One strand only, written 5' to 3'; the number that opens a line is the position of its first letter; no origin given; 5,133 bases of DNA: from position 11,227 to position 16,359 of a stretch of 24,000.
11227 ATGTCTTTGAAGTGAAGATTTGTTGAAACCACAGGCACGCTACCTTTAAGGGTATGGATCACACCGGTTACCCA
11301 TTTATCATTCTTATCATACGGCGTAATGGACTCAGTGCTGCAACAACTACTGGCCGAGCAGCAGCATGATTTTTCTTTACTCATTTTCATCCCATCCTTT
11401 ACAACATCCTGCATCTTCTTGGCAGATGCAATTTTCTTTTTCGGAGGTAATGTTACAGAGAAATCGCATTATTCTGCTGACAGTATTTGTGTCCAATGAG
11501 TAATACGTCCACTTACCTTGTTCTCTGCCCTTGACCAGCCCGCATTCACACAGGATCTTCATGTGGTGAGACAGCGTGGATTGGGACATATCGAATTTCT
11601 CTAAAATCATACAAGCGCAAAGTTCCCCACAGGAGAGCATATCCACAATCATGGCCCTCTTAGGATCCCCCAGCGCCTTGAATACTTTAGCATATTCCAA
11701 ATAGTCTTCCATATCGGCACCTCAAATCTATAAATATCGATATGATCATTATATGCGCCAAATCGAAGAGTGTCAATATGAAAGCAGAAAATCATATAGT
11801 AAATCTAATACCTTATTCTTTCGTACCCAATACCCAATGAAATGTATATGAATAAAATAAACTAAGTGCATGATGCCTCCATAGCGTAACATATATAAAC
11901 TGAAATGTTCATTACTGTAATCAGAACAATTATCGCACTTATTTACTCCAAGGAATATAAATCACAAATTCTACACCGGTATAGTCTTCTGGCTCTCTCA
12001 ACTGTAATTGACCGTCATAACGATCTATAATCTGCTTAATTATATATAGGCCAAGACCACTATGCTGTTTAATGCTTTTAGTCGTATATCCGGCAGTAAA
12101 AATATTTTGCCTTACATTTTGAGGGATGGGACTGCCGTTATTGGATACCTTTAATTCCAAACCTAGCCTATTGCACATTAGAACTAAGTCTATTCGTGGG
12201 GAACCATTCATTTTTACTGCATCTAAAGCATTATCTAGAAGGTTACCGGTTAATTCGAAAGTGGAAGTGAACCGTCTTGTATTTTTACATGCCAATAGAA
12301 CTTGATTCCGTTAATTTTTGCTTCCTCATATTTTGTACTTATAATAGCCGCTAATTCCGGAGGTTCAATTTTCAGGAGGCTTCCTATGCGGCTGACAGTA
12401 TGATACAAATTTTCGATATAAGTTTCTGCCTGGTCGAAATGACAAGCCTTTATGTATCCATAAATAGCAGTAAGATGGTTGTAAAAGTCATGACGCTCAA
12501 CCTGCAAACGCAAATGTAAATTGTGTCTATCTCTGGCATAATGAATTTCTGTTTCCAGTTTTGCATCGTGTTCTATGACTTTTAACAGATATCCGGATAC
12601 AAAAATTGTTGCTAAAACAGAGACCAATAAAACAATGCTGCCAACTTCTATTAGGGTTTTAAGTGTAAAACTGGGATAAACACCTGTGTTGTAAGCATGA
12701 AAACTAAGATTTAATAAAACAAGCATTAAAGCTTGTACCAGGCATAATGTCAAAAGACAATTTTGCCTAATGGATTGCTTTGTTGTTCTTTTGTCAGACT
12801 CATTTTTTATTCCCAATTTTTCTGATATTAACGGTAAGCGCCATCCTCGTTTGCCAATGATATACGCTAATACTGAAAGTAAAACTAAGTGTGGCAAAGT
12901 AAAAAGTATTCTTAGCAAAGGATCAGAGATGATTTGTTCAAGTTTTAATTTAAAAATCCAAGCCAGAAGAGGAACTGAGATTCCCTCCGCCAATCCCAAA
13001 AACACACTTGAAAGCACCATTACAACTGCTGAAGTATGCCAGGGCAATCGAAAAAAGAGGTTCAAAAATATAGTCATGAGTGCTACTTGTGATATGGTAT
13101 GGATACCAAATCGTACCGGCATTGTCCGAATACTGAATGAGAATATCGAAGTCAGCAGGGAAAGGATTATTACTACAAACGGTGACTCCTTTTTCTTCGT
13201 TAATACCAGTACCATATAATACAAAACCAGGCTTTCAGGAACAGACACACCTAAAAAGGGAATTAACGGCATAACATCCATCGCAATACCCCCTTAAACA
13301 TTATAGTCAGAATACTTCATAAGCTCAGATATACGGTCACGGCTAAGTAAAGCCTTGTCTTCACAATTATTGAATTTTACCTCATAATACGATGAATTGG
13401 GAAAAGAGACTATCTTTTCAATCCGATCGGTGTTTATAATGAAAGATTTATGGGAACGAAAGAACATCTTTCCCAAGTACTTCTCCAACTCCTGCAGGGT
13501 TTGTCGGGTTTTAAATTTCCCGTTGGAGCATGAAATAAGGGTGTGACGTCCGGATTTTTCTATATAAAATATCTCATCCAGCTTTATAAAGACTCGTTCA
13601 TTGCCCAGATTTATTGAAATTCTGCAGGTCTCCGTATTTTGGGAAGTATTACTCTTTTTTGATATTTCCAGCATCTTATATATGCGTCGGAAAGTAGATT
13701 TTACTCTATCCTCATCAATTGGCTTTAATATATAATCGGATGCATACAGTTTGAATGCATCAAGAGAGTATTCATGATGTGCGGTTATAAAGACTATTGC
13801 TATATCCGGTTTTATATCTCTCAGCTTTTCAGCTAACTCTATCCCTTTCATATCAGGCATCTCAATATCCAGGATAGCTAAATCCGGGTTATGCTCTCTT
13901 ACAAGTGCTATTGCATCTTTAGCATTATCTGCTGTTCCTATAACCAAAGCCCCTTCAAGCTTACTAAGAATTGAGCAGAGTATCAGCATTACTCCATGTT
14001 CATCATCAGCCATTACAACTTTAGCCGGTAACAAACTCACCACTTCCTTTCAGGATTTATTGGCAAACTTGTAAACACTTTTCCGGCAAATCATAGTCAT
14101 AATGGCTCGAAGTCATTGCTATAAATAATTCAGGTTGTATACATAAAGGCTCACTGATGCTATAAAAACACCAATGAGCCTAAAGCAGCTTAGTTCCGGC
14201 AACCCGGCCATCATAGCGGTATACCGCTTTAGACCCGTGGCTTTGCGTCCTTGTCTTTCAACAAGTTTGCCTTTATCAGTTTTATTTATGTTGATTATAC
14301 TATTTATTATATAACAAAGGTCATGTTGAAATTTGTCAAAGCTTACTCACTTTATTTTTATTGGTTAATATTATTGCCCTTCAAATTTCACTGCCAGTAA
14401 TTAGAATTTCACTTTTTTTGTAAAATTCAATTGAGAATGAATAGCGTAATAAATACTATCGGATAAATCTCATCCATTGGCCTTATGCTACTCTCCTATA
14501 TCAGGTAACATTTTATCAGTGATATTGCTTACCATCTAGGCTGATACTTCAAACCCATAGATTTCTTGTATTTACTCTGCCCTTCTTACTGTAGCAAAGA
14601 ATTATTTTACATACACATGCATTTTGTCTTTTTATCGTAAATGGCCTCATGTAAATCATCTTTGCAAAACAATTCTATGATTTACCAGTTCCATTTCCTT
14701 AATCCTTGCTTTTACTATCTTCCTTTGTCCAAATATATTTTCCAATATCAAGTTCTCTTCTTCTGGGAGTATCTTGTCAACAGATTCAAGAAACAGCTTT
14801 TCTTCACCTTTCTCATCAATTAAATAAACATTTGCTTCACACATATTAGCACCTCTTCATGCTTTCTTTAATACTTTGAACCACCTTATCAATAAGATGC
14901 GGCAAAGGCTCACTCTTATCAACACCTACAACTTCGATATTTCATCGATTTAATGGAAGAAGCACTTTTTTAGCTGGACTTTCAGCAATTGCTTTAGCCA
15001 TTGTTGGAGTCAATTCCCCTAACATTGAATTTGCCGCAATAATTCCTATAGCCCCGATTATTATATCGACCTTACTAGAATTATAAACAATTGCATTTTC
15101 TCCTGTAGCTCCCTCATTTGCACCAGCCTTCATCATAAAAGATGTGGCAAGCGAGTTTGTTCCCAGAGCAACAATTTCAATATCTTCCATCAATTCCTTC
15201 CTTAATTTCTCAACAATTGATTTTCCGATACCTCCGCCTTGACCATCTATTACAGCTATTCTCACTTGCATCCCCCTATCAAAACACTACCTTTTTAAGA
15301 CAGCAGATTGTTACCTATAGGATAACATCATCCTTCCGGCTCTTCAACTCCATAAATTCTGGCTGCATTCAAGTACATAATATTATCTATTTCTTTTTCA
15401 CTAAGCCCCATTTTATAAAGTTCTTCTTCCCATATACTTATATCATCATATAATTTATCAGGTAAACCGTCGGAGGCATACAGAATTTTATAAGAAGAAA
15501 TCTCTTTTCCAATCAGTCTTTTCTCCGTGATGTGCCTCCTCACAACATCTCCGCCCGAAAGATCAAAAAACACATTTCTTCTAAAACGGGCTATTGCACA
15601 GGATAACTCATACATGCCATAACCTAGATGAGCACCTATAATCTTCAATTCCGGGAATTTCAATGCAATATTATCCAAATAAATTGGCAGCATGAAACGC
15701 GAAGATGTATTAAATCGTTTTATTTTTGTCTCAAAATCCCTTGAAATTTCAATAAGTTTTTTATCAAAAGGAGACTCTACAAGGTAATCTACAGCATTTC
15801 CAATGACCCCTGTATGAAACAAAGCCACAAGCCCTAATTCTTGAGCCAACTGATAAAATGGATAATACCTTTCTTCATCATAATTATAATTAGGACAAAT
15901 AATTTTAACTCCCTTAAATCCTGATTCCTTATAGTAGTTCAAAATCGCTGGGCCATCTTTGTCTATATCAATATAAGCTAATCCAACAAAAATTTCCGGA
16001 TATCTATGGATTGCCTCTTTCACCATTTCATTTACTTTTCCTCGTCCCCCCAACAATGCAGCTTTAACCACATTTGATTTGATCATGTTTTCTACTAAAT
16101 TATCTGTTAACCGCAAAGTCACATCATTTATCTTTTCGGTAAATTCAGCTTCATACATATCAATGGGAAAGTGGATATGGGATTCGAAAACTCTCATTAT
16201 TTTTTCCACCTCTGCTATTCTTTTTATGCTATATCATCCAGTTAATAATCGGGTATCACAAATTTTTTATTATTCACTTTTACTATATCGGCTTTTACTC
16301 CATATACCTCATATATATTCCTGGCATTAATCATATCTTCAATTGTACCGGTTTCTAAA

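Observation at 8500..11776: hgcAB is nested inside an arsenic-resistance operon: arsR-hgcA-hgcB-acr3-arsC as one translationally coupled unit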

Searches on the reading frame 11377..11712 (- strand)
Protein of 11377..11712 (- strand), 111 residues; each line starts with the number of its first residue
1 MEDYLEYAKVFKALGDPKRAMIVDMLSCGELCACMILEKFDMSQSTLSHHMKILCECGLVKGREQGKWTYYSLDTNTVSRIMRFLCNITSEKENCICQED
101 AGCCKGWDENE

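Call 3: search_protein_families(library=pfam, proteins=[window:11377-11712:-])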
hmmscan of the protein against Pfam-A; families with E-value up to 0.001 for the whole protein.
window:11377-11712:- (111 aa): 2 families
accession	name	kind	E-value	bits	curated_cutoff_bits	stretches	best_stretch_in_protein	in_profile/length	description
PF01022.26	HTH_5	-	5.8e-16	58.5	22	1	16-61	1-46/47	Bacterial regulatory protein, arsR family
PF12840.13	HTH_20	-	3.6e-07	30.5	27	1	14-62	1-50/51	Helix-turn-helix domain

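Call 4: search_protein_families(library=ncbifam, proteins=[window:11377-11712:-])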
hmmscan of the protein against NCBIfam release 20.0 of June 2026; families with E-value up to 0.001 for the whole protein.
window:11377-11712:- (111 aa): 9 families
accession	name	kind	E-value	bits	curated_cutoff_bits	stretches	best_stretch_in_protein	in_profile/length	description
NF033788.1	HTH_metalloreg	subfamily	2.3e-28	97.8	55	1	8-81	2-76/77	metalloregulator ArsR/SmtB family transcription factor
NF033789.1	repress_SdpR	subfamily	9.8e-20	70.3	100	1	10-87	1-78/79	autorepressor SdpR family transcription factor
NF007528.0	PRK10141.1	subfamily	2.4e-15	56.4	97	1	6-76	5-76/117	metalloregulator ArsR/SmtB family transcription factor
NF040642.1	sulf_sens_BigR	equivalog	7.5e-12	45.2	155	1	6-89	9-92/95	sulfite-sensing transcriptional repressor BigR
NF045707.1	Dbac_1936_reg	equivalog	3.8e-11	42.9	115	1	2-89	2-89/99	ArsR/SmtB-type metalloregulator TsoR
NF041413.1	ArsR_Rv2640c_fam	equivalog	6.5e-11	42.6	155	1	3-83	28-111/118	Rv2640c family ArsR-like transcriptional regulator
NF047906.1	CdPbTransRegCmtR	equivalog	4.6e-10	39.3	150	1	9-89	13-93/104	Cd(II)/Pb(II)-sensing metalloregulatory transcriptional regulator CmtR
NF052532.1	TransRegPagRBaca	equivalog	1.2e-06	28.5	170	1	6-88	16-98/99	transcriptional repressor PagR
NF053755.1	MsvR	equivalog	3.4e-06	26.9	220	1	10-65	6-61/236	transcriptional factor MsvR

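Call 26: search_dna_similar(query=window:11377-11712:-, collection=plasmids, mode=protein, max_rows=25)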
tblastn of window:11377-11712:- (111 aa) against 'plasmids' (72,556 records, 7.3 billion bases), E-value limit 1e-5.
Records with a match: 3793; places in all: 4461; records where one place covers at least 80% of the query: 578.
Best place of each record, by identity: <60% 3793.
By first word of the organism name: Klebsiella 1549; Enterobacter 380; Staphylococcus 203; Citrobacter 168; Escherichia 114; Rhizobium 111; Bacillus 108; Enterococcus 99; Lactiplantibacillus 68; Streptomyces 68; and 217 more.
By predicted mobility (MOB-suite, as given by PLSDB): conjugative 2143; non-mobilizable 1057; mobilizable 593.
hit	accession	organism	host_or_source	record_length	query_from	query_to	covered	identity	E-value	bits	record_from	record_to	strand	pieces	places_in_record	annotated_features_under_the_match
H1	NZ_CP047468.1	Clostridium tyrobutyricum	Cow rumen,Cow rumen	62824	3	102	90%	55.0%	8e-31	120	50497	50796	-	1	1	metalloregulator ArsR/SmtB family transcription factor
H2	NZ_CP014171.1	Clostridium tyrobutyricum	Cell culture,Freeze-dried stock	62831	3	102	90%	55.0%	8e-31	120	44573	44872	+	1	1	metalloregulator ArsR/SmtB family transcription factor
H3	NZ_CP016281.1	Clostridium tyrobutyricum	tissue sample,bovine rumen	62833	3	102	90%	55.0%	8e-31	120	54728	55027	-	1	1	metalloregulator ArsR/SmtB family transcription factor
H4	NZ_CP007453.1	Peptoclostridium acidaminophilum DSM 3953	black mud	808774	4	105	92%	52.9%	5e-27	110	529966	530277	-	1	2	metalloregulator ArsR/SmtB family transcription factor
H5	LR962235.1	Enterococcus faecalis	-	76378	3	106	94%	51.4%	1e-26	109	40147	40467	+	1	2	arsR: As(III)-sensing metalloregulatory transcriptional repressor ArsR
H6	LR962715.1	Enterococcus faecalis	-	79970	3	106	94%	51.4%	1e-26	109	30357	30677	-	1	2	arsR: As(III)-sensing metalloregulatory transcriptional repressor ArsR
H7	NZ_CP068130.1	Enterococcus casseliflavus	-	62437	3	106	94%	50.5%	2e-26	108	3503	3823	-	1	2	arsR: As(III)-sensing metalloregulatory transcriptional repressor ArsR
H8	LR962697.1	Enterococcus faecalis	-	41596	3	106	94%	50.5%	3e-26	108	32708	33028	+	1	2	arsR: As(III)-sensing metalloregulatory transcriptional repressor ArsR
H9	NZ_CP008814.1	Enterococcus faecalis ATCC 29212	-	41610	3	106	94%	50.5%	3e-26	108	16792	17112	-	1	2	arsR: As(III)-sensing metalloregulatory transcriptional repressor ArsR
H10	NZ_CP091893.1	Enterococcus faecalis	Homo sapiens,fecal sample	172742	3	106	94%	50.5%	3e-26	108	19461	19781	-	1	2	arsR: As(III)-sensing metalloregulatory transcriptional repressor ArsR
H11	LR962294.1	Enterococcus faecalis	-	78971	3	106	94%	50.5%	2e-25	105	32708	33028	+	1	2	none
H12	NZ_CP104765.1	Enterococcus raffinosus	Homo sapiens,urine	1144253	3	111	98%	47.7%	9e-25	103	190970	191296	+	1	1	record has no annotation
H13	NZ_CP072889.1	Enterococcus raffinosus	stream/river surface water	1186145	3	111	98%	47.7%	9e-25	103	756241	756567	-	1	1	record has no annotation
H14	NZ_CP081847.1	Enterococcus raffinosus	Homo sapiens,feces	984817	3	111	98%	46.8%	2e-24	102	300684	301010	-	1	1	metalloregulator ArsR/SmtB family transcription factor | arsD: arsenite efflux transporter metallochaperone ArsD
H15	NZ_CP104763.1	Enterococcus raffinosus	-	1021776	3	111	98%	46.8%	2e-24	102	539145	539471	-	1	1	record has no annotation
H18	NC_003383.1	Listeria innocua Clip11262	-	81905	3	103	91%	50.5%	2e-26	108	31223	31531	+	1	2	arsR: As(III)-sensing metalloregulatory transcriptional repressor ArsR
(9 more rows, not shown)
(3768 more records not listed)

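Call 27: get_annotated_region(hit=H18, flank=4000)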
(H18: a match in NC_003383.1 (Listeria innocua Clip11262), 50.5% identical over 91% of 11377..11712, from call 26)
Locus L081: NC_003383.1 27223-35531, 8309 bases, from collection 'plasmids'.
description: Listeria innocua Clip11262 plasmid pLI100, complete sequence
organism: Listeria innocua Clip11262 (NCBI taxid 272626)
taxonomy: Bacteria; Bacillota; Bacilli; Bacillales; Listeriaceae; Listeria; Listeria innocua; Listeria innocua Clip11262
host: -; source: -; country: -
typing (MOB-suite, as given by PLSDB): mobilizable; replicon rep_cluster_2446; relaxase MOBP
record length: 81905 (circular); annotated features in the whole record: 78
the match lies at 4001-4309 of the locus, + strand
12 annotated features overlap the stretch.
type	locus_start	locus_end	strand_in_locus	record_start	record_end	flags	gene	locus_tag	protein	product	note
CDS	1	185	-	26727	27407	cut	-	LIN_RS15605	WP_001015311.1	IS6-like element IS1216 family transposase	GO:0006313 - DNA transposition [Evidence IEA]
CDS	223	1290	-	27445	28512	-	-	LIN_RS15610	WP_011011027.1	site-specific DNA-methyltransferase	GO:0006306 - DNA methylation [Evidence IEA]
CDS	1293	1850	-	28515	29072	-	-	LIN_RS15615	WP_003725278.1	hypothetical protein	-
CDS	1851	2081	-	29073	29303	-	-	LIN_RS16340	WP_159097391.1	hypothetical protein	-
CDS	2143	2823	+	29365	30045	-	-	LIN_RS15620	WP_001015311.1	IS6-like element IS1216 family transposase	GO:0006313 - DNA transposition [Evidence IEA]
CDS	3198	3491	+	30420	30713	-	-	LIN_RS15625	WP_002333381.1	metalloregulator ArsR/SmtB family transcription factor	GO:0006355 - regulation of DNA-templated transcription [Evidence IEA]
predicted_resistance_gene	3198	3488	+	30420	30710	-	arsR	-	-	As(III)-sensing metalloregulatory transcriptional repressor ArsR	predicted by amrfinderplus; class ARSENIC; identity 100.0%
predicted_resistance_gene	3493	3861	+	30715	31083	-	arsD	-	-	arsenite efflux transporter metallochaperone ArsD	predicted by amrfinderplus; class ARSENIC; identity 97.56%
predicted_resistance_gene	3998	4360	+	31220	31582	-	arsR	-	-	As(III)-sensing metalloregulatory transcriptional repressor ArsR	predicted by amrfinderplus; class ARSENIC; identity 97.52%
predicted_resistance_gene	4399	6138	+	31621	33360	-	arsA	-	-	arsenite efflux transporter ATPase subunit ArsA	predicted by amrfinderplus; class ARSENIC; identity 100.0%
CDS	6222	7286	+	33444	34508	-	arsB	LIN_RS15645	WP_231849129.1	arsenite efflux transporter membrane subunit ArsB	-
predicted_resistance_gene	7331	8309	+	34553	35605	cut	arsB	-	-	arsenite efflux transporter membrane subunit ArsB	predicted by amrfinderplus; class ARSENIC; identity 100.0%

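Call 28: get_annotated_region(hit=H1, flank=4000)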
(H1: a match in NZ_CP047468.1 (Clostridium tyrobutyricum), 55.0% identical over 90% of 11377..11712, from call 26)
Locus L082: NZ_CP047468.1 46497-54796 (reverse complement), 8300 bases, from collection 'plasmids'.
description: Clostridium tyrobutyricum strain L319 plasmid unnamed, complete sequence
organism: Clostridium tyrobutyricum (NCBI taxid 1519)
taxonomy: Bacteria; Bacillota; Clostridia; Eubacteriales; Clostridiaceae; Clostridium; Clostridium tyrobutyricum
host: -; source: Cow rumen,Cow rumen; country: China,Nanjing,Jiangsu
typing (MOB-suite, as given by PLSDB): mobilizable; relaxase MOBQ
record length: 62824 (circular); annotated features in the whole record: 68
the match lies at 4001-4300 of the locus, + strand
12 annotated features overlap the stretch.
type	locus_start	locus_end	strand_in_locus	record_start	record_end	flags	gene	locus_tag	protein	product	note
CDS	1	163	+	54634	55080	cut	-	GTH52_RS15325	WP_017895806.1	J domain-containing protein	GO:0006457 - protein folding [Evidence IEA]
CDS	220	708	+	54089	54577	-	-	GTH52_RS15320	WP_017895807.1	hypothetical protein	-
CDS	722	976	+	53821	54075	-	-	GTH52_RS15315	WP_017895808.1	hypothetical protein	-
CDS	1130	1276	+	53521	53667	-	-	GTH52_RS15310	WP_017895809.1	hypothetical protein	-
CDS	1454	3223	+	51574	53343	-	-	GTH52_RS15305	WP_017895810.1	hypothetical protein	-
CDS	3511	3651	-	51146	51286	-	-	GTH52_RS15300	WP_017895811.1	hypothetical protein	-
CDS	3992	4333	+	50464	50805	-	-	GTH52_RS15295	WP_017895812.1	metalloregulator ArsR/SmtB family transcription factor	GO:0006355 - regulation of DNA-templated transcription [Evidence IEA]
CDS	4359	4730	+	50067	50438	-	arsD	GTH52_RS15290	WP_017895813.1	arsenite efflux transporter metallochaperone ArsD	GO:0046685 - response to arsenic-containing substance [Evidence IEA]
CDS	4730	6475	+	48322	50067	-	arsA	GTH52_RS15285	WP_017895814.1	arsenical pump-driving ATPase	GO:0071722 - detoxification of arsenic-containing substance [Evidence IEA]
CDS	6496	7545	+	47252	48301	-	arsB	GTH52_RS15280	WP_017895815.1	ACR3 family arsenite efflux transporter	GO:0046685 - response to arsenic-containing substance [Evidence IEA]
CDS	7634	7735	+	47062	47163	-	-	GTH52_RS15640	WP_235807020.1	DUF4177 domain-containing protein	-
CDS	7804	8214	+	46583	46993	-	-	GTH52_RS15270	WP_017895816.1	arsenate reductase ArsC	-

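Call 47: search_solved_structures(query=window:11377-11712:-, max_evalue=0.00001, show_alignments=3)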
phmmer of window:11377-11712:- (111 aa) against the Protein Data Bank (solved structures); distinct sequences matched with E-value up to 0.00001: 22.
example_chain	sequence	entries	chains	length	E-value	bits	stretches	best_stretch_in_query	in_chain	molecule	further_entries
1r1u_A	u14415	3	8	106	9.1e-12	48.3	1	7-83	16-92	repressor protein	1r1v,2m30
6cdb_A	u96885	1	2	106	9.1e-12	48.3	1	7-83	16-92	ArsR family transcriptional regulator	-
2kjb_A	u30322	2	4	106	9.1e-12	48.3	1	7-83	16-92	CzrA protein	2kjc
4ggg_A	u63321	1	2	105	1.7e-11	47.5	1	7-83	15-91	Repressor protein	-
6cda_A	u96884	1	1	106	2.4e-11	47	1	7-83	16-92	ArsR family transcriptional regulator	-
9t6t_A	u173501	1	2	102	1e-10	45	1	6-83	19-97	Lmo1102 protein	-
9t6r_A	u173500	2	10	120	1.1e-10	44.9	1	6-84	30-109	Lmo1102 protein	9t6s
3f6v_A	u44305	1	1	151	3.7e-09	39.9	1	13-83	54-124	Possible transcriptional regulator, ArsR family protein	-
1r1t_A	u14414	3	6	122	1.2e-08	38.3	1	7-78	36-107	Transcriptional repressor smtB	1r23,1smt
3f72_A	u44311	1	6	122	1.7e-08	37.8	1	7-84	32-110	Cadmium efflux system accessory protein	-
1u2w_A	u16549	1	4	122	2.2e-08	37.4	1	7-84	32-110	Cadmium efflux system accessory protein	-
4omy_A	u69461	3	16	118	3.7e-08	36.7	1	10-91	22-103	NolR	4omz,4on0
7p6f_AAA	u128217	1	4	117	4.3e-08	36.5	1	6-90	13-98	Transcriptional regulator SrnR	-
2lkp_A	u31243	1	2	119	8.4e-08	35.6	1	7-81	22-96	HTH-type transcriptional regulator NmtR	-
3jth_A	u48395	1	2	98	1.2e-07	35.1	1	9-89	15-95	Transcription activator HlyU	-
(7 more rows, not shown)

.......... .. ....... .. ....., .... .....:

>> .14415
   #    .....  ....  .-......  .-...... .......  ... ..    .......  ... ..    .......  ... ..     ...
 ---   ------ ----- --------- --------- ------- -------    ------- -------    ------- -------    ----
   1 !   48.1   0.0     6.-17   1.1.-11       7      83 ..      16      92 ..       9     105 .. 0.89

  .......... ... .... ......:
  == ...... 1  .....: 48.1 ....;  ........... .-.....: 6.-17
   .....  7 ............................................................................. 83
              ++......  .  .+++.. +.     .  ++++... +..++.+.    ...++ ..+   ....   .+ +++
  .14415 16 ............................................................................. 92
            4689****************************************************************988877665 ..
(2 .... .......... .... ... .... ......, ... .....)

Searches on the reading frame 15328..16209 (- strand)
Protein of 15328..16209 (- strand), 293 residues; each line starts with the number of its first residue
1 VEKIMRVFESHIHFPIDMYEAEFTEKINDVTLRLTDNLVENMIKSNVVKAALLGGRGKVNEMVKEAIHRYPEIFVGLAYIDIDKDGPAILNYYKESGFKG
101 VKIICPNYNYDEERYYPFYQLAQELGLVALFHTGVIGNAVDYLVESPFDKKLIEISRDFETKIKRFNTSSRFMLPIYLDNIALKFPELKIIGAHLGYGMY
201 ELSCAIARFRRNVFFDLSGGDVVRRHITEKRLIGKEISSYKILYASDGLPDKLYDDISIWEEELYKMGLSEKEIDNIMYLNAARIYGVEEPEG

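Call 24: search_protein_families(library=pfam, proteins=[window:15328-16209:-])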
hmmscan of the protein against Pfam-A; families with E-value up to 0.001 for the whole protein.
window:15328-16209:- (293 aa): 1 family
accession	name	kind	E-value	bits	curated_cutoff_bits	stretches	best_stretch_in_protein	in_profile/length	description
PF04909.20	Amidohydro_2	-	7.4e-24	85.4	26.4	1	55-287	62-288/289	Amidohydrolase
